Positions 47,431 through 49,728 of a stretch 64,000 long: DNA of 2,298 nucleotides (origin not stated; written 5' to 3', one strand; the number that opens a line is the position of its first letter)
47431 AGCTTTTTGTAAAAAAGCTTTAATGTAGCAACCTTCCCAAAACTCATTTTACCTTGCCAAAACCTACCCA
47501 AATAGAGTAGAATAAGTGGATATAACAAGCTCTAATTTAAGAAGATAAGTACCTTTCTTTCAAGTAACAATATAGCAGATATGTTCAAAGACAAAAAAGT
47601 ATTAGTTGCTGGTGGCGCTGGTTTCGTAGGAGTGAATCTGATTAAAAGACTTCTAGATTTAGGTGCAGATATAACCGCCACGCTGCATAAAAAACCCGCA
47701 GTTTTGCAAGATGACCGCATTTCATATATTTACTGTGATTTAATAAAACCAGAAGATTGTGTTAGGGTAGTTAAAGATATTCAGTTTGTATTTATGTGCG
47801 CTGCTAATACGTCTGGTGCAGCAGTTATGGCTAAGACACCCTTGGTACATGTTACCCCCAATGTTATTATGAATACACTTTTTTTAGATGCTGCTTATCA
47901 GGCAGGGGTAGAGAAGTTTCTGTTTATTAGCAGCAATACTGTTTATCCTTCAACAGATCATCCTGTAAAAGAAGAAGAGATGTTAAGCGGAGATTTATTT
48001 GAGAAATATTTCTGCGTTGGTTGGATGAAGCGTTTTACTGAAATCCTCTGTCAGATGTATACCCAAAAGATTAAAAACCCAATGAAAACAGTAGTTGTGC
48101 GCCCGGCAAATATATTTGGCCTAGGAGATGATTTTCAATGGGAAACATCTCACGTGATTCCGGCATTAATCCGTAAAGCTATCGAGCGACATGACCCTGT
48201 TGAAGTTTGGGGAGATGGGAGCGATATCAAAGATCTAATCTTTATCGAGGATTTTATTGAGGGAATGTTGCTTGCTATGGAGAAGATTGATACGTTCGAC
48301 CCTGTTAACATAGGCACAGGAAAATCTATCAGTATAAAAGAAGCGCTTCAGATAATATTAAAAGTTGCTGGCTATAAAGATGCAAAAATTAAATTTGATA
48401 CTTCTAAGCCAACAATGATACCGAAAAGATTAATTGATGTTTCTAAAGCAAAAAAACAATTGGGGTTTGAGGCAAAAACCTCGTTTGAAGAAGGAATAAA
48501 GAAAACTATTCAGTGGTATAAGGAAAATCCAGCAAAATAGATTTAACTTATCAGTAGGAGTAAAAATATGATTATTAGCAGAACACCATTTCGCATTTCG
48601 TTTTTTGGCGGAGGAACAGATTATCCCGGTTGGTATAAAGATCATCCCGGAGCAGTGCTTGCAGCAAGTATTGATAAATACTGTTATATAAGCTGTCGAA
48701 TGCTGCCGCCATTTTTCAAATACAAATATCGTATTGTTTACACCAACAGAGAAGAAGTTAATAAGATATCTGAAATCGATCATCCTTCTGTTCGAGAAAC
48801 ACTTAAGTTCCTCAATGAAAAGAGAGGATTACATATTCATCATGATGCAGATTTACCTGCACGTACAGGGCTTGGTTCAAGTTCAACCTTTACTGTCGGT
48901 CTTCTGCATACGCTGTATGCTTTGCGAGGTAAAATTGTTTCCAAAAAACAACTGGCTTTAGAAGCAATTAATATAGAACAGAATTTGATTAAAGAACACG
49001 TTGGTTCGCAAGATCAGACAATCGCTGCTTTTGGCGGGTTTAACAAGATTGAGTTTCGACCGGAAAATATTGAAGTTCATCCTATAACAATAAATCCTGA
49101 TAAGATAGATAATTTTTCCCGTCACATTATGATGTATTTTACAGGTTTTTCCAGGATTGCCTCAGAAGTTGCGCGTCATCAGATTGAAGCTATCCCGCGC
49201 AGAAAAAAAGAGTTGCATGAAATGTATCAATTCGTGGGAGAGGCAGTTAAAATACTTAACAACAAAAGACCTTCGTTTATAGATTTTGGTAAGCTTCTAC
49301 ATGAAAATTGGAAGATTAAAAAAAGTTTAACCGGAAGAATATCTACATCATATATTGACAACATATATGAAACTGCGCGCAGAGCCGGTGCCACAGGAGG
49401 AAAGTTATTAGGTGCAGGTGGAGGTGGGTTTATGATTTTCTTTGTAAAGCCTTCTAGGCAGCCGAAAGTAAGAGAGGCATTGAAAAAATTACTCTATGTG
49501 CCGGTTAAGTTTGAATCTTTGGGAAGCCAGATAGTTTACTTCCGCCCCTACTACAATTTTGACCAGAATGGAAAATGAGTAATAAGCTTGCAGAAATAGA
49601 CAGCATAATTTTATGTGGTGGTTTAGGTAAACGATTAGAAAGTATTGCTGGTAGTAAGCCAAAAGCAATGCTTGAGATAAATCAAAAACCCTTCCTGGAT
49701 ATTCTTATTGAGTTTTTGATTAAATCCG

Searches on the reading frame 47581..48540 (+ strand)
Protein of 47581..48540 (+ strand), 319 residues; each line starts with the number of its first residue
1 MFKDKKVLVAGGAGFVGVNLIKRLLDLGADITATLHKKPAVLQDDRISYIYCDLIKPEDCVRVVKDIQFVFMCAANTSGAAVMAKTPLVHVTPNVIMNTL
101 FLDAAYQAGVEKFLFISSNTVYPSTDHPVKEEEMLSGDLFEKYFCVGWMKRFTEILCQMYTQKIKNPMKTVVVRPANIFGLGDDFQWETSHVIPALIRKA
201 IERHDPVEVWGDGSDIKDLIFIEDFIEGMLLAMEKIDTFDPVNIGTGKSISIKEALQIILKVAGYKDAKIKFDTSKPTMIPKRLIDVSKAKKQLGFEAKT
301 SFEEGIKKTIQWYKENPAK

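Call 62: search_protein_families(library=pfam, proteins=[window:47581-48540:+], max_evalue=0.001)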
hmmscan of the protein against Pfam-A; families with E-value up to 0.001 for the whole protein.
window:47581-48540:+ (319 aa): 8 families
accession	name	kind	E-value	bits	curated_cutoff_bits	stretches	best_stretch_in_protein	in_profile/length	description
PF01370.27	Epimerase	-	6.6e-43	147.3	20.9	1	7-245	1-240/240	NAD dependent epimerase/dehydratase family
PF16363.11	GDP_Man_Dehyd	-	2.3e-25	90.2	27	1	8-309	1-332/332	GDP-mannose 4,6 dehydratase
PF01073.25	3Beta_HSD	-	2.1e-16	60.2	22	1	8-237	1-233/280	3-beta hydroxysteroid dehydrogenase/isomerase family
PF13460.12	NAD_binding_10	-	1.8e-09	38.1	27.2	1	11-134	1-116/184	NAD(P)H-binding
PF02719.21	Polysacc_synt_2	-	7.8e-07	29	20.2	1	7-268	1-252/293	Polysaccharide biosynthesis protein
PF07993.18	NAD_binding_4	-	3.8e-05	23.4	20.1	0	55-203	77-232/258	Male sterility protein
PF05368.20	NmrA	-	9e-05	22.6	27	1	4-117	2-106/298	NmrA-like family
PF04321.23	RmlD_sub_bind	-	0.00086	18.9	27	0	6-125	2-108/287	RmlD substrate binding domain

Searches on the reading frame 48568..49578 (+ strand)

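Call 62: search_protein_families(library=pfam, proteins=[window:48568-49578:+], max_evalue=0.001)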
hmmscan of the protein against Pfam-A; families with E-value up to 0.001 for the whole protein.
window:48568-49578:+ (336 aa): 2 families
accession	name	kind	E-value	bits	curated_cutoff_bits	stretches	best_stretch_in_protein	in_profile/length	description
PF00288.32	GHMP_kinases_N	-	2.7e-12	47.2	22.3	1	76-157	4-87/87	GHMP kinases N terminal domain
PF08544.19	GHMP_kinases_C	-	8.1e-12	45.8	21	1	234-309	7-83/85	GHMP kinases C terminal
